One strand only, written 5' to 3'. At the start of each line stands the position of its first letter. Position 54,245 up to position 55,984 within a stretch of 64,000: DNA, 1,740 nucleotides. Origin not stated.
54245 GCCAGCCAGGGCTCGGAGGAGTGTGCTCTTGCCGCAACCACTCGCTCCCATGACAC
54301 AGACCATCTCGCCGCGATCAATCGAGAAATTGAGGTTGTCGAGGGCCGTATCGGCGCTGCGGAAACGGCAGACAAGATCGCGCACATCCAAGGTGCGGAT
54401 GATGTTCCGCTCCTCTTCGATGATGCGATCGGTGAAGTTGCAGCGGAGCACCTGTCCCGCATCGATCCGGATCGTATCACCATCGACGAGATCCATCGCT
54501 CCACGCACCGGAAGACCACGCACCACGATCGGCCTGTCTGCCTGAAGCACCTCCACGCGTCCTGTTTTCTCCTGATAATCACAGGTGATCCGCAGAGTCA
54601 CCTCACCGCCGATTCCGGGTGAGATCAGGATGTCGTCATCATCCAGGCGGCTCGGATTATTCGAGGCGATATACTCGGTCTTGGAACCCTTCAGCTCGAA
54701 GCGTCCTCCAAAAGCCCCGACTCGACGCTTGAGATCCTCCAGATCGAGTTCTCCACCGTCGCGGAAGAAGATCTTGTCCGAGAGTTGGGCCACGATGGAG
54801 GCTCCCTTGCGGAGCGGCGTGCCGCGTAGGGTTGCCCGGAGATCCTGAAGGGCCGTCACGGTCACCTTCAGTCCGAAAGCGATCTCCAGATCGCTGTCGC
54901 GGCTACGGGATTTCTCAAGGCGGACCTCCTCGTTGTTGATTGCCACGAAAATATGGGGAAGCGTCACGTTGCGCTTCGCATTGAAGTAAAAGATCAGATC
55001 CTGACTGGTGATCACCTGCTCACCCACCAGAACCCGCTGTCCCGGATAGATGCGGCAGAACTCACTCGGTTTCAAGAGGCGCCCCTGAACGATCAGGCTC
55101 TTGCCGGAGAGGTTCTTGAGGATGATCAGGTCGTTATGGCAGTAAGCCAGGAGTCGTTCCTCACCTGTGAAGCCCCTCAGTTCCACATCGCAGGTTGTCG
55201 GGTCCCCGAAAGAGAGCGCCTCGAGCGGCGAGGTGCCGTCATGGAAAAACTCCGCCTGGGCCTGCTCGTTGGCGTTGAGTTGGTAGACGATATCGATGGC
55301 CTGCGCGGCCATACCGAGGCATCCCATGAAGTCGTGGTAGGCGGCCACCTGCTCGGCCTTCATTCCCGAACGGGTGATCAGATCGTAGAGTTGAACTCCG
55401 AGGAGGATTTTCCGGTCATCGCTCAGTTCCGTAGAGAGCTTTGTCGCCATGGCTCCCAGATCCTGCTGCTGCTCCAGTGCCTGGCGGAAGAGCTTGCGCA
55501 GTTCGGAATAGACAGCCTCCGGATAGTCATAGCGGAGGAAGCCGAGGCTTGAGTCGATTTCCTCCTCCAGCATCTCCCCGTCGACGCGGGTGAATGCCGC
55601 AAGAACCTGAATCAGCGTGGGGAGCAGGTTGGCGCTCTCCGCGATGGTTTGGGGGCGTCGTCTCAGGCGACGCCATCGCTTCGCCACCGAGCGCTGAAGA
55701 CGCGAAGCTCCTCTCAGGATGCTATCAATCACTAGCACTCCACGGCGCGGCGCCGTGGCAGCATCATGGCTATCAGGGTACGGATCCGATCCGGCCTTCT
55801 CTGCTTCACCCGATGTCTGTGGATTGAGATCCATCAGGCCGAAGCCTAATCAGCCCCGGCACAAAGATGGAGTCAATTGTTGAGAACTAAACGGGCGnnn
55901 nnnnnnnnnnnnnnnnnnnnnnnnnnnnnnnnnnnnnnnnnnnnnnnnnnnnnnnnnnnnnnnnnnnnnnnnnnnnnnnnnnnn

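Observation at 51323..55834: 1223-aa TerB-like / FHA-like / ABCG-type transporter coupled to an HTH-metallo-beta-lactamase protein: candidate signal-gated exporter of unknown substrate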

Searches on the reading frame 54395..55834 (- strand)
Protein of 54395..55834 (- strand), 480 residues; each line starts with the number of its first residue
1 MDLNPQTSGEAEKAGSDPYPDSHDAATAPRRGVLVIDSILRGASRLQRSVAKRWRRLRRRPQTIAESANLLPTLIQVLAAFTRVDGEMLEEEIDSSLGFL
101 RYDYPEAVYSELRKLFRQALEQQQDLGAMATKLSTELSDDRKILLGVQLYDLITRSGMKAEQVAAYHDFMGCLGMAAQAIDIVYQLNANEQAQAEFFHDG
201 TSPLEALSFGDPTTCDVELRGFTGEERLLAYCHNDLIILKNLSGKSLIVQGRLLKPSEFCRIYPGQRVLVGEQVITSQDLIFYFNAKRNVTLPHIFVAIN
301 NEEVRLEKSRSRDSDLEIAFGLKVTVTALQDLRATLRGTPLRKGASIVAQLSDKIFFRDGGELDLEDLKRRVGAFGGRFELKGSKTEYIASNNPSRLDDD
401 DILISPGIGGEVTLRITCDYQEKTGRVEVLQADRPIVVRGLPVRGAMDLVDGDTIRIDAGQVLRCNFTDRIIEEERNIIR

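Call 6: find_homologous_proteins(query=window:54404-55834:-, max_evalue=0.001)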
Query seq(477 aa) (477 aa): 522 proteins with E <= 0.001 among 8000 candidates; the best 120 are listed.
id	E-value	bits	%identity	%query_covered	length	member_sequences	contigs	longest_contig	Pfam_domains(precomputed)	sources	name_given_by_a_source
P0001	0.0e+0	1046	99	100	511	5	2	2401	-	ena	-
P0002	2.3e-196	671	84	77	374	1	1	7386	-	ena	-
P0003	4.6e-190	650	83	77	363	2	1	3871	-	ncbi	ncbi:MAG: hypothetical protein WCI42_02075, partial [Verrucomicrobiota bacterium]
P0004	2.6e-174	598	61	95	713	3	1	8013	PF00005.34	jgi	jgi:ABC transport system ATP-binding/permease protein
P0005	8.2e-172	590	62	93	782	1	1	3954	PF00005.34,PF02463.26,PF13304.13,PF13191.13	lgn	-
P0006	3.1e-170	585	62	92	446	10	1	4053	-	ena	-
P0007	3.2e-170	585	86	65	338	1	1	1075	-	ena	-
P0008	5.0e-167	574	61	91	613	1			PF00005.34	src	-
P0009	7.9e-167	574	63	88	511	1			PF00005.34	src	-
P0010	8.7e-167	573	61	91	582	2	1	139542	PF00005.34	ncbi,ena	-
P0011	1.3e-166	573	61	91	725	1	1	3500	PF00005.34,PF13191.13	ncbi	ncbi:MAG: ATP-binding cassette domain-containing protein, partial [Chthoniobacteraceae bacterium]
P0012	1.4e-166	573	61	91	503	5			-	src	-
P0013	2.7e-166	572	60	91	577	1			PF00005.34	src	-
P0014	4.5e-166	571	61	91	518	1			PF00005.34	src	-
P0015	9.7e-166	570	62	88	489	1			-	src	-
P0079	1.5e-161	556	58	94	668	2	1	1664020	PF00005.34,PF13191.13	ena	-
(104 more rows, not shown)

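Call 9: search_solved_structures(query=window:54395-55834:-, max_evalue=10, show_alignments=3)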
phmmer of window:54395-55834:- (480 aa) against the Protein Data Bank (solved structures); distinct sequences matched with E-value up to 10: 2.
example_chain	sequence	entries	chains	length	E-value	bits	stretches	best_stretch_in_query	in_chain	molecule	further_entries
4xbo_A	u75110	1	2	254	1.6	10.5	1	95-130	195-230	tRNA (cytidine/uridine-2'-O-)-methyltransferase TrmJ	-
4kru_A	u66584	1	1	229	1.7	10.4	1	184-249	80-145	Autolytic lysozyme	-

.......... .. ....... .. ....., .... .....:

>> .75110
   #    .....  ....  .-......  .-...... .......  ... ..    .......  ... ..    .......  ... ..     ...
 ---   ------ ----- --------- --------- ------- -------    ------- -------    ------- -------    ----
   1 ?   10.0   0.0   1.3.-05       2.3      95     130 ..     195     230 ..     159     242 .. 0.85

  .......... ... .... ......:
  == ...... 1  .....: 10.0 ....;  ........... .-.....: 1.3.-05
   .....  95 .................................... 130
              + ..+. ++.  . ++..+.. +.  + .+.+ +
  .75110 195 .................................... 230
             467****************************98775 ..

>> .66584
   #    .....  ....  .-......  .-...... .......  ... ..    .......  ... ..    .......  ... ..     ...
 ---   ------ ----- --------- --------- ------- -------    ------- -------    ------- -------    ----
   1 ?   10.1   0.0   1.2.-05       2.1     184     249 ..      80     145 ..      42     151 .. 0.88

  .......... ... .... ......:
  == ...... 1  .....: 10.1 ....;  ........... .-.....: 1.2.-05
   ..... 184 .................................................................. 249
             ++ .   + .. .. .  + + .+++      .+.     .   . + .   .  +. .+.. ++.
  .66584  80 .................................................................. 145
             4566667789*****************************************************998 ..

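Call 12: search_solved_structures(query=A1, max_evalue=10, show_alignments=0)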
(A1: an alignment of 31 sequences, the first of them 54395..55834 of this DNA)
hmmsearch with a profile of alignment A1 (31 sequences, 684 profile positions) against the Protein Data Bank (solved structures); distinct sequences matched with E-value up to 10: 602 (the best 60 are shown).
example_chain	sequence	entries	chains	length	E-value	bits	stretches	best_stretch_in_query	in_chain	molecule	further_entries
9iuk_A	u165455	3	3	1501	1.8e-41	145.6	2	464-683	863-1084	Pleiotropic ABC efflux transporter of multiple drugs CDR1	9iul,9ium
7p03_A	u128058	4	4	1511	1.8e-37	132.3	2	478-683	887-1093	Pleiotropic ABC efflux transporter of multiple drugs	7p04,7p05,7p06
9s2c_A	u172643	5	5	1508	3.2e-36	128.2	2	476-683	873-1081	Pleiotropic ABC efflux transporter of multiple drugs CDR1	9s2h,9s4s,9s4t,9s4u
7lkp_A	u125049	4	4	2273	1.6e-34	122.6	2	466-659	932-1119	Retinal-specific phospholipid-transporting ATPase ABCA4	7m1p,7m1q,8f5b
7e7i_A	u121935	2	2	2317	1.7e-34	122.5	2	466-659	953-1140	Retinal-specific phospholipid-transporting ATPase ABCA4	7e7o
7tby_A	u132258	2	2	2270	2e-34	122.2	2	462-659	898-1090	ATP-binding cassette, sub-family A (ABC1), member 1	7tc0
7tbz_A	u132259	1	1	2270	2e-34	122.2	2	462-659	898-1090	ATP-binding cassette, sub-family A (ABC1), member 1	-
7tdt_A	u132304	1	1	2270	2e-34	122.2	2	462-659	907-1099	Phospholipid-transporting ATPase ABCA1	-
5xjy_A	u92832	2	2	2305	2.1e-34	122.2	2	462-659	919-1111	ATP-binding cassette sub-family A member 1 | Phospholipid-transporting ATPase ABCA1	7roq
7w01_A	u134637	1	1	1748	3.1e-34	121.6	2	458-658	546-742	Phospholipid-transporting ATPase ABCA3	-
7lkz_A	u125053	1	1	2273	9.5e-34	120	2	466-659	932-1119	Retinal-specific phospholipid-transporting ATPase ABCA4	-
7e7q_A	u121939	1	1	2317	1e-33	119.9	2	466-659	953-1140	Retinal-specific phospholipid-transporting ATPase ABCA4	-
7tbw_A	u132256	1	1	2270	1.2e-33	119.7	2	462-659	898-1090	ATP-binding cassette, sub-family A (ABC1), member 1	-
7w02_A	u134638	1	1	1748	1.9e-33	119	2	458-658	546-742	Phospholipid-transporting ATPase ABCA3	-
8wtm_A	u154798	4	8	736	5e-32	114.3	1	460-679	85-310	ABC transporter G family member 16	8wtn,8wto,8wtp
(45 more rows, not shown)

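Call 17: search_protein_representatives(protein=window:54395-55834:-)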
Query: 480 residues. Proteins with E-value up to 0.001 (for the whole library): 246; up to 1e-10: 172; up to 1e-30: 81. The best 150 are listed.
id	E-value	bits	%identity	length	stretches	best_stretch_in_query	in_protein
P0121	1.8e-140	485.0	56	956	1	57-480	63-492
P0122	4.0e-124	431.1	49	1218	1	50-480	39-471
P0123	7.5e-122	423.6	62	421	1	45-383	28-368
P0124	1.0e-112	393.5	47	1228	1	58-480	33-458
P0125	5.7e-102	358.1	86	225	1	28-222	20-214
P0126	1.7e-100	353.2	44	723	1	35-479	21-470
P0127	4.8e-97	341.9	59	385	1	43-321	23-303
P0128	2.1e-94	333.1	41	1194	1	41-479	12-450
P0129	1.3e-89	317.3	40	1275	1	48-479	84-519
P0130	8.4e-89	314.7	44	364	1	70-431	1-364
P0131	5.2e-88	312.1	42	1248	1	45-480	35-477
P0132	1.0e-80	288.0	58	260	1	112-370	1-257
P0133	1.1e-80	287.9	60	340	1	55-277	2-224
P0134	4.3e-79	282.7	44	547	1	41-399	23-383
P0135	3.0e-73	263.4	55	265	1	43-277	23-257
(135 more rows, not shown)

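Call 21: search_solved_structures(query=A3, max_evalue=10, show_alignments=4)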
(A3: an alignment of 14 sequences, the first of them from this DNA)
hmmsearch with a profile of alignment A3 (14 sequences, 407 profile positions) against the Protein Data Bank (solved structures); distinct sequences matched with E-value up to 10: 3.
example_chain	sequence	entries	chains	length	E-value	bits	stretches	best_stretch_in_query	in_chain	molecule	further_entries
3po8_A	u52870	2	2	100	0.36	12.8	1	343-391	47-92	Putative uncharacterized protein TB39.8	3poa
2lc1_A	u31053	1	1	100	0.36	12.8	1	343-391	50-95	Putative uncharacterized protein TB39.8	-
3oun_A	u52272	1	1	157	1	11.3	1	344-391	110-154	Putative uncharacterized protein TB39.8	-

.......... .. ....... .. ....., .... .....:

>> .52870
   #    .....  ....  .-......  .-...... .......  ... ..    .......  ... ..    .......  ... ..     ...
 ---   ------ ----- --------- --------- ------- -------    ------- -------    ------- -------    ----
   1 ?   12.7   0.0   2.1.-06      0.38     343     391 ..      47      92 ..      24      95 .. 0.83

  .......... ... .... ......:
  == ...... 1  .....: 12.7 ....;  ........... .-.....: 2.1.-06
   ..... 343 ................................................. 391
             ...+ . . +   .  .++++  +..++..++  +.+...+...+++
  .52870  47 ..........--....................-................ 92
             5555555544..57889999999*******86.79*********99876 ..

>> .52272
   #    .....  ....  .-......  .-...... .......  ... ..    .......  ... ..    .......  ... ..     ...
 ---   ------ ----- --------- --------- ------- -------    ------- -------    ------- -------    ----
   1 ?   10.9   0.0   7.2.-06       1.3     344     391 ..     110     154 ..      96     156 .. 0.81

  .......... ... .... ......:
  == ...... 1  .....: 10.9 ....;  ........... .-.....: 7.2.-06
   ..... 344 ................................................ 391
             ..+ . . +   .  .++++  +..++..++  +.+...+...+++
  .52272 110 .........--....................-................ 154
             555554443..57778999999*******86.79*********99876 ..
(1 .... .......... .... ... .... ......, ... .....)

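Call 22: find_homologous_proteins(query=A3, max_evalue=0.001)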
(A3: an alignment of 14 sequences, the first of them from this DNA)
Query A3 (14 sequences) (413 aa, profile of the alignment): 563 proteins with E <= 0.001 among 8000 candidates; the best 120 are listed.
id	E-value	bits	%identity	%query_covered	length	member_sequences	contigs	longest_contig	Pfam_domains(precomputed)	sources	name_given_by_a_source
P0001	3.5e-153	528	100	100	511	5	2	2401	-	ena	-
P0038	1.1e-149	517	61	100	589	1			PF00005.34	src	-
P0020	4.7e-149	515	61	100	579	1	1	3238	PF00005.34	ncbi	ncbi:MAG: ATP-binding cassette domain-containing protein, partial [Chthoniobacterales bacterium]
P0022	5.5e-149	514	61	100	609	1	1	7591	PF00005.34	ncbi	ncbi:MAG: ATP-binding cassette domain-containing protein, partial [Chthoniobacterales bacterium]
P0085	6.7e-149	514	60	100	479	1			-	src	-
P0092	6.8e-149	514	61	100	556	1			PF00005.34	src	-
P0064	8.8e-149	514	60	100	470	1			-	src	-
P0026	1.0e-148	514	62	100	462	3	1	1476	-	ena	-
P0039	1.1e-148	513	62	100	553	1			PF00005.34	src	-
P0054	1.3e-148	513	61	100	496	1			-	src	-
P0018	1.8e-148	513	61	100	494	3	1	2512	-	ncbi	ncbi:MAG TPA: hypothetical protein VF683_04610, partial [Chthoniobacterales bacterium]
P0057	2.8e-148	512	62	100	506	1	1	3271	-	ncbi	-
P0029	3.6e-148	512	61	100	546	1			PF00005.34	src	-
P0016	3.6e-148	512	62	100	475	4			-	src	-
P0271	4.4e-148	512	60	100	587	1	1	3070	PF00005.34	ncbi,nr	ncbi:MAG TPA: ATP-binding cassette domain-containing protein, partial [Chthoniobacterales bacterium]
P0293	7.3e-145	501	59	100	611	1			PF05099.19,PF00005.34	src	-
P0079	5.5e-144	498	60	100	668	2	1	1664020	PF00005.34,PF13191.13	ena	-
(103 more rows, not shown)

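Call 28: predict_structure(alignment_id=A3)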
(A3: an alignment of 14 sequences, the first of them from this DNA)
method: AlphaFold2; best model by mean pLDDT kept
length: 413 residues; sequences in the alignment: 14
mean_pLDDT: 85.5   pTM: 0.81
mean pLDDT of the five models: 85.5, 83.4, 83.2, 81.6, 81.2
residues with pLDDT >= 90: 158; 70-90: 222; 50-70: 28; < 50: 5
segments of 3 or more residues with pLDDT < 50: 133-135
pLDDT, mean of each block of 10 residues (from residue 1): 73 80 65 73 85 85 91 90 87 84 94 89 63 62 84 76 86 88 84 85 83 88 86 83 89 92 93 93 92 89 84 87 91 89 83 95 93 92 96 91 93 70
secondary structure, 60 per line:
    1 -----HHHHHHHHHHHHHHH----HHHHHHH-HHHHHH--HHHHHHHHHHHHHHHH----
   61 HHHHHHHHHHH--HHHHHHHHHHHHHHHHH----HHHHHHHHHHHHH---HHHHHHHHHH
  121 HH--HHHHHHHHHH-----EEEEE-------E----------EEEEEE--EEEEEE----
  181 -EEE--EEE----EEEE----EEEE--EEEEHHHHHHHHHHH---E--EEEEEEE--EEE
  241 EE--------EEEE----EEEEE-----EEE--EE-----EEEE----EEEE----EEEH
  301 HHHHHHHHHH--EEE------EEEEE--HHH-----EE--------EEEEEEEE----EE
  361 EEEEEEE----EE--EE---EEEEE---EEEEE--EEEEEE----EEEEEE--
elements in order: H6-20 H25-31 H33-38 H41-56 H61-71 H74-90 H95-107 H111-122 H125-134 E140-144 E163-168 E171-176 E182-184 E187-189 E194-197 E202-205 E208-211 H212-222 E229-235 E238-242 E251-254 E259-263 E269-271 E281-284 E289-292 E297-299 H300-310 E313-315 E322-326 E347-354 E359-367 E381-385 E389-393 E396-401 E406-411

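Call 32: fold_search(model_id=the predicted structure, library=pdb)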
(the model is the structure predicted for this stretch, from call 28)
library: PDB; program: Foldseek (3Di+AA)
matches with E <= 10: 701; with E <= 0.001: 2
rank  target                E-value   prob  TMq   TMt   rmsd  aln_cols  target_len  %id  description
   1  5fwh                  4.4e-04  1.00  0.19  0.39  12.9       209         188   12  N-terminal FHA domain from EssC a component of the bacterial Type VII secretion apparatus (released 2016-04-06)
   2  9qks_H                9.8e-04  1.00  0.19  0.14  14.8       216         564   12  B subtilis Type VIIb Core Unit (T7bCU) + DUF (released 2025-11-26)
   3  1r21_MODEL_1_A        5.0e-03  1.00  0.16  0.55   9.4       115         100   16  Solution Structure of human Ki67 FHA Domain (released 2003-12-30)
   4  7wrg_A                6.2e-03  0.99  0.14  0.08  11.0       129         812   15  Crystal structure of full-length kinesin-3 KLP-6 (released 2022-08-10)
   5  5xzv_A                7.7e-03  0.63  0.12  0.14  14.6       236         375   11  Crystal structure of Rad53 1-466 in complex with AMP-PNP (released 2017-10-11)
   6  3gqs_A                8.1e-03  1.00  0.16  0.59   6.7       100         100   12  Crystal structure of the FHA domain of CT664 protein from Chlamydia trachomatis (released 2009-04-07)
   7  3oun_A                1.0e-02  1.00  0.15  0.59   5.8       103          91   17  Crystal structure of the FhaA FHA domain complexed with the intracellular domain of Rv3910 (released 2012-02-08)
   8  2aff_MODEL_1_A        1.3e-02  1.00  0.15  0.55  10.5       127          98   16  The solution structure of the Ki67FHA/hNIFK(226-269)3P complex (released 2005-10-25)
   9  7wrg_B                1.3e-02  0.20  0.15  0.08  24.6       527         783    8  Crystal structure of full-length kinesin-3 KLP-6 (released 2022-08-10)
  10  3gqs_B                1.5e-02  1.00  0.14  0.51   9.3       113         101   13  Crystal structure of the FHA domain of CT664 protein from Chlamydia trachomatis (released 2009-04-07)
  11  8wwy_B                1.5e-02  0.96  0.15  0.37   7.5       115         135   13  Crystal structure of mouse TIFA/TIFAB heterodimer (released 2024-03-13)
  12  3i0n_A                1.6e-02  1.00  0.18  0.22   5.2       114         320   14  Structure of the S. pombe Nbs1 FHA/BRCT-repeat domain (released 2009-10-13)
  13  5xzv_B                1.8e-02  0.63  0.15  0.17  14.9       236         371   11  Crystal structure of Rad53 1-466 in complex with AMP-PNP (released 2017-10-11)
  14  5xzw_A                2.0e-02  0.44  0.12  0.13  14.8       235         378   13  Crystal structure of Rad53 1-466 (released 2017-10-11)
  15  4d9v_B                2.5e-02  1.00  0.15  0.48   3.2        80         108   20  Structure of the Type III Secretion System Protein (released 2012-09-26)
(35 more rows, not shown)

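Call 33: search_protein_families(library=pfam, alignment_id=A3, max_evalue=0.05)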
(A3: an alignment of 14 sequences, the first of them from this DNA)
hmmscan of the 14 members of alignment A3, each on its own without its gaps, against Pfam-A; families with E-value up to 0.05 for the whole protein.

A. member 1, seq(413 aa): 1 family
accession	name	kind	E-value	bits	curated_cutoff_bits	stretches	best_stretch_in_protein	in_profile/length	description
PF05099.18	TerB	-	0.0043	17.8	24.4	1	10-78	5-75/118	Tellurite resistance protein TerB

B. families by the number of members that match (of 14 scanned): 4 families
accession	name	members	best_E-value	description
PF05099.18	TerB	6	9.4e-05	Tellurite resistance protein TerB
PF00498.31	FHA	1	1.6e-05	FHA domain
PF21986.1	AH_C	1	0.036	Allophanate hydrolase C-terminal domain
PF20472.4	PDDEXK_11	1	0.046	PD-(D/E)XK nuclease superfamily domain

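Call 39: find_encoding_contigs(protein=P0079, flank=8000, max_places=3)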
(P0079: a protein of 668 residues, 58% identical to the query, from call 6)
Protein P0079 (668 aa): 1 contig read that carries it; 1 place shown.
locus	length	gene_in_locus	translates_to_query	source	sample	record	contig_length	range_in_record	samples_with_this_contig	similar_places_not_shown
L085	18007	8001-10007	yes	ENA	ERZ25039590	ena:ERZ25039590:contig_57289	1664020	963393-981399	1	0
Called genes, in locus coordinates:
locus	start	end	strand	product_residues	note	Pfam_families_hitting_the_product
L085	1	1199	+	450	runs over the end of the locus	PF13469:Sulfotransfer_3 (weak)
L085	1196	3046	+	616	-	PF00535:Glycos_transf_2, PF13641:Glyco_tranf_2_3, PF00534:Glycos_transf_1, PF13692:Glyco_trans_1_4, PF13524:Glyco_trans_1_2 (weak)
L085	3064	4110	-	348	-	PF00251:Glyco_hydro_32N (weak), PF22847:Glyco_hydro_43_rel (weak)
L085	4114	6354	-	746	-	PF02554:CstA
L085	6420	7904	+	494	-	-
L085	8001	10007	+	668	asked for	PF13191:AAA_16 (faint), PF00005:ABC_tran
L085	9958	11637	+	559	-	PF01061:ABC2_membrane, PF12698:ABC2_membrane_3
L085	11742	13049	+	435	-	-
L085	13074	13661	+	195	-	PF00475:IGPD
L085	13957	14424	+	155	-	PF00583:Acetyltransf_1, PF13508:Acetyltransf_7, PF13673:Acetyltransf_10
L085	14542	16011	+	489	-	-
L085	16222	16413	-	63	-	-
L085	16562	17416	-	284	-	-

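Call 42: find_related_loci(query=A4, collection=metagenome_contigs, flank=8000)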
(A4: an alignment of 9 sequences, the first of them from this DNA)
Query A4 (413 aa) in metagenome_contigs; peptide patterns used: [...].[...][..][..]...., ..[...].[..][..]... (x = any residue, [..] = any of these).
600 stretches matched a pattern (row limit reached: there are more); 498 encode a relative of the query (tblastn E <= 1e-3); the best 80 are kept; 80 distinct loci.
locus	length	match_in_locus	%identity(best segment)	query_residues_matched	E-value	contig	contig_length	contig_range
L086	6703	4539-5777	100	1-413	0e+0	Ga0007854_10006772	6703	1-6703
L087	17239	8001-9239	95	1-413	0e+0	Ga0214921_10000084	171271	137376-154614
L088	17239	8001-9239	94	1-413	0e+0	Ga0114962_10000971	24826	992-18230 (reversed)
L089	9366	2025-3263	92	1-413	0e+0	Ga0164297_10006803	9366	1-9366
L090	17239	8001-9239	92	1-413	0e+0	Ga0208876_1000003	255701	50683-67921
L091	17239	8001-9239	91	1-413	0e+0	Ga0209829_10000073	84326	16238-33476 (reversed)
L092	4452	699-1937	90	1-413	0e+0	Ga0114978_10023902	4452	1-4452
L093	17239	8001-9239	91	1-413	0e+0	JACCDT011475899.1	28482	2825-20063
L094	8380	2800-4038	88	1-413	0e+0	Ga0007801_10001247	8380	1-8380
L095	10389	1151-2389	87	1-413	0e+0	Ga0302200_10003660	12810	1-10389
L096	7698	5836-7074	89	1-413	0e+0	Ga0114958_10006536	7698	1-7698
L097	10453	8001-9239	88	1-413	0e+0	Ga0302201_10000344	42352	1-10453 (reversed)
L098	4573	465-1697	89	3-413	0e+0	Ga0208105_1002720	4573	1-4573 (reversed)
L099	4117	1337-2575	87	1-413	0e+0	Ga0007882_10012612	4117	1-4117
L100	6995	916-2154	87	1-413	0e+0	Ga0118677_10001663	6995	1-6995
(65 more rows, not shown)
